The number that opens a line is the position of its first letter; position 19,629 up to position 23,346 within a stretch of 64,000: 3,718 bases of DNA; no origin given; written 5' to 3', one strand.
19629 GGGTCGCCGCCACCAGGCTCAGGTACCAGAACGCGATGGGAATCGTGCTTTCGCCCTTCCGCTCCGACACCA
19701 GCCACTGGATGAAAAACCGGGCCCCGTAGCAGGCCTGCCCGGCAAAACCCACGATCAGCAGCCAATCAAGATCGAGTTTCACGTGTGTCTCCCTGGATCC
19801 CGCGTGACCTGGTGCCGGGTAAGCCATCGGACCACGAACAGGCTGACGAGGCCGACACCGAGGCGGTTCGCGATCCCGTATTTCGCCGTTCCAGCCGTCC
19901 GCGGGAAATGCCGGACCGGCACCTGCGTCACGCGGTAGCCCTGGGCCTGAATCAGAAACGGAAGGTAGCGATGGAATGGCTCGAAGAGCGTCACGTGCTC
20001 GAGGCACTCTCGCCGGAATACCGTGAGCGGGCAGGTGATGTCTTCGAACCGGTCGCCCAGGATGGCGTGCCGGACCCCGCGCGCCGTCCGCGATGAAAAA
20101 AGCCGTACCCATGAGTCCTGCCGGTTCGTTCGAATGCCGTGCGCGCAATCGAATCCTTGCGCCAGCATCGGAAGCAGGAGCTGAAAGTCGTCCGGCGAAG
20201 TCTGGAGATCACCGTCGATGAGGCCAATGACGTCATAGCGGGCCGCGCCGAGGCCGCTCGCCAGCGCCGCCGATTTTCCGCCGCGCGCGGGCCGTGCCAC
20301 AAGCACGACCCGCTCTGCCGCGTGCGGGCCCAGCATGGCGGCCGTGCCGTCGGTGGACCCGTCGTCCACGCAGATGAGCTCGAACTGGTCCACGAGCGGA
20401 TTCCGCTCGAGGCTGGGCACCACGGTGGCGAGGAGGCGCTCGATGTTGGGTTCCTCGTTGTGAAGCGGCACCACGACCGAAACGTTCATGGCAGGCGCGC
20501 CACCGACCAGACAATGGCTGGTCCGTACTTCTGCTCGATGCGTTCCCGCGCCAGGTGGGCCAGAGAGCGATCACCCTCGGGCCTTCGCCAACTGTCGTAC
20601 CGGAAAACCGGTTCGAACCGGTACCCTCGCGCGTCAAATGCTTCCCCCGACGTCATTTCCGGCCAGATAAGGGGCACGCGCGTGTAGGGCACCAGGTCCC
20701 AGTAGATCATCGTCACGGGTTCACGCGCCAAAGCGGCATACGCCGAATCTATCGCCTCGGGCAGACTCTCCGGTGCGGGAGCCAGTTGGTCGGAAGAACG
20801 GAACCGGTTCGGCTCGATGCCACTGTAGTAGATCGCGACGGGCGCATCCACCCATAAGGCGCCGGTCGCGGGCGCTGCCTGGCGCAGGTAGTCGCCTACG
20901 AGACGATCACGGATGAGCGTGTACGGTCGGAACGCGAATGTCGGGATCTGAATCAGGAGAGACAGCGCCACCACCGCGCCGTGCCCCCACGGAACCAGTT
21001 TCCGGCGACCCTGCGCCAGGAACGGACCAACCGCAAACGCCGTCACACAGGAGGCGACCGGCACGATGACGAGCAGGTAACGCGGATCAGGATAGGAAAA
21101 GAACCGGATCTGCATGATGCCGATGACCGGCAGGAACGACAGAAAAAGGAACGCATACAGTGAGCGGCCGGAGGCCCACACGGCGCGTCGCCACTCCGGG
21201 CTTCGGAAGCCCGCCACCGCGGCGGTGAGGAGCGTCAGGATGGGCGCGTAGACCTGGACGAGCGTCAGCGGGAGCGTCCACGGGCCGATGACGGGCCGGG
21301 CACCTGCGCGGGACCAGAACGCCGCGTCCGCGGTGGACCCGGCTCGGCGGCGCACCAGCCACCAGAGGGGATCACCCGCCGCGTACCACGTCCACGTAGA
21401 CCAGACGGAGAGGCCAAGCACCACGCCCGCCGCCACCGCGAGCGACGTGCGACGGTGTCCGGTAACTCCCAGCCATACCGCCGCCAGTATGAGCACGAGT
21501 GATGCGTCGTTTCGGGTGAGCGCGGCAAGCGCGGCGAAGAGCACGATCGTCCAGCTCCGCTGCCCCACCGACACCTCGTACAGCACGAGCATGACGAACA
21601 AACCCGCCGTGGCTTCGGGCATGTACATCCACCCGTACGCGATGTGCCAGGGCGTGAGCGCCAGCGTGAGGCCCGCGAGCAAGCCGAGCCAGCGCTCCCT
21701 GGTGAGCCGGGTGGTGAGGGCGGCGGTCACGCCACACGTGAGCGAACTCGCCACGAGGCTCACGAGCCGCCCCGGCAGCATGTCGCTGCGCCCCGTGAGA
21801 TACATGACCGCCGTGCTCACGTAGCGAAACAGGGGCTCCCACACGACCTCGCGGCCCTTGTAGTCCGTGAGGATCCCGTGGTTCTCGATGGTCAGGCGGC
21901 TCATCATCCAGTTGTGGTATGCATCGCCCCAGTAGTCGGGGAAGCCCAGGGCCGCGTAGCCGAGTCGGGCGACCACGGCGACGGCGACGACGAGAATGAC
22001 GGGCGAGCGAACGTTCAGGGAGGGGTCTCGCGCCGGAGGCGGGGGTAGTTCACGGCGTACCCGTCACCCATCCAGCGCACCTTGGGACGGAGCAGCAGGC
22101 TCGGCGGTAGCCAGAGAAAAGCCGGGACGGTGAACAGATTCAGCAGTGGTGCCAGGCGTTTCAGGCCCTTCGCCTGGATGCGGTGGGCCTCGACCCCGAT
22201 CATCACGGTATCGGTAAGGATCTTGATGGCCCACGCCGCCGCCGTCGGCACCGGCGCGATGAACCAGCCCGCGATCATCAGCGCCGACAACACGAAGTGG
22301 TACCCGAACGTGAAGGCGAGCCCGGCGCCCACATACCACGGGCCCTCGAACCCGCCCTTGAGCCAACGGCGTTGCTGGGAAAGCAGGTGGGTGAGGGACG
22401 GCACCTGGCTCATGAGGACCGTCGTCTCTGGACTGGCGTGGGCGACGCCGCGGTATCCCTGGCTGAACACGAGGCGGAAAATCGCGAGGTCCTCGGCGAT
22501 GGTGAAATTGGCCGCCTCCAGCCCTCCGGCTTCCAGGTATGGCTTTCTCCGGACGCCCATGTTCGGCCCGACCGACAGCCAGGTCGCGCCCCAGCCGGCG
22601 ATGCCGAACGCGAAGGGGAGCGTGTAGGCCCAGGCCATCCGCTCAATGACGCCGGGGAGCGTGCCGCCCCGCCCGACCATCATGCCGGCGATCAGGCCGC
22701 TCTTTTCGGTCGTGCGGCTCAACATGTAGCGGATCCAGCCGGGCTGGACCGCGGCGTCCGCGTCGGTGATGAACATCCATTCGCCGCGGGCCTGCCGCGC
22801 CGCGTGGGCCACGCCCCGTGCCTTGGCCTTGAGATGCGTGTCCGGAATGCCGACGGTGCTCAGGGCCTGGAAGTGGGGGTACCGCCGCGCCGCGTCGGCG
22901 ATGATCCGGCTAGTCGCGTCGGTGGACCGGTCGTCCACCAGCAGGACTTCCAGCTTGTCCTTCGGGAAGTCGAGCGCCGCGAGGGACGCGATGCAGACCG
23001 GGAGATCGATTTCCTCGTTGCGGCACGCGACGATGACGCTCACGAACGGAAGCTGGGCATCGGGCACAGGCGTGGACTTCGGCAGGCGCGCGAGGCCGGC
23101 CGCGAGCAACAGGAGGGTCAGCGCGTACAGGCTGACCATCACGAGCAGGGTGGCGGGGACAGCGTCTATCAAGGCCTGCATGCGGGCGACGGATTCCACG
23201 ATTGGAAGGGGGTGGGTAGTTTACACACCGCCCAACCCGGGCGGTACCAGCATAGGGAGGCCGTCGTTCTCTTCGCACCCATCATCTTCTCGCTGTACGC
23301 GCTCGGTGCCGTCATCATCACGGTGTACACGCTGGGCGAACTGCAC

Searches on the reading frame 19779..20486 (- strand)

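Call 60: search_protein_families(library=pfam, proteins=[window:19779-20486:-], max_evalue=0.0001)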
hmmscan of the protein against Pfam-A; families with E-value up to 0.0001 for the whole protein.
window:19779-20486:- (235 aa): 3 families
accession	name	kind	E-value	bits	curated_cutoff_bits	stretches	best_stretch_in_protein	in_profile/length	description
PF00535.33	Glycos_transf_2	-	6.5e-26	91.7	23.3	1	3-163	1-165/168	Glycosyl transferase family 2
PF13641.12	Glyco_tranf_2_3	-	6e-09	36.7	27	1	2-171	3-180/230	Glycosyltransferase like family 2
PF10111.15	Glyco_tranf_2_2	-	4.7e-05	23.5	27.3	1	3-107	1-105/276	Glycosyltransferase like family 2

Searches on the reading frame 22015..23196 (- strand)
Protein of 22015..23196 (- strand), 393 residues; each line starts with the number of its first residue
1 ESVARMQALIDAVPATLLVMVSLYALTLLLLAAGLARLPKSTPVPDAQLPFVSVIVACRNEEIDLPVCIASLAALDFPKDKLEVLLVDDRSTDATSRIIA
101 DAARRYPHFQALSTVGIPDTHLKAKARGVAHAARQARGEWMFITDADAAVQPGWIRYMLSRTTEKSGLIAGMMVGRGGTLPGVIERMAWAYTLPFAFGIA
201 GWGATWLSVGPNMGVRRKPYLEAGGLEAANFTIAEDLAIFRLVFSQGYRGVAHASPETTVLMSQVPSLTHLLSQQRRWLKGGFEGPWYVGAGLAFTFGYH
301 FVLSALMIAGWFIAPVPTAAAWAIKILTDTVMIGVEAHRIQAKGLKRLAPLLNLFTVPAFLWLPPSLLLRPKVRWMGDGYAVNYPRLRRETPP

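Call 60: search_protein_families(library=pfam, proteins=[window:22015-23196:-], max_evalue=0.0001)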
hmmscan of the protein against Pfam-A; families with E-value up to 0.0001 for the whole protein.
window:22015-23196:- (393 aa): 4 families
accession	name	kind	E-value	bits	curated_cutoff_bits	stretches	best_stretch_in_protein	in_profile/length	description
PF00535.33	Glycos_transf_2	-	2.3e-19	70.4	23.3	1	53-178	1-121/168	Glycosyl transferase family 2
PF13641.12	Glyco_tranf_2_3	-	1.5e-15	58.3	27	1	52-280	3-229/230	Glycosyltransferase like family 2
PF13506.12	Glyco_transf_21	-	3.1e-14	53.3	21.7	1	114-279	7-173/174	Glycosyl transferase family 21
PF13632.12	Glyco_trans_2_3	-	5.3e-06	26.8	27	1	201-323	65-186/198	Glycosyl transferase family group 2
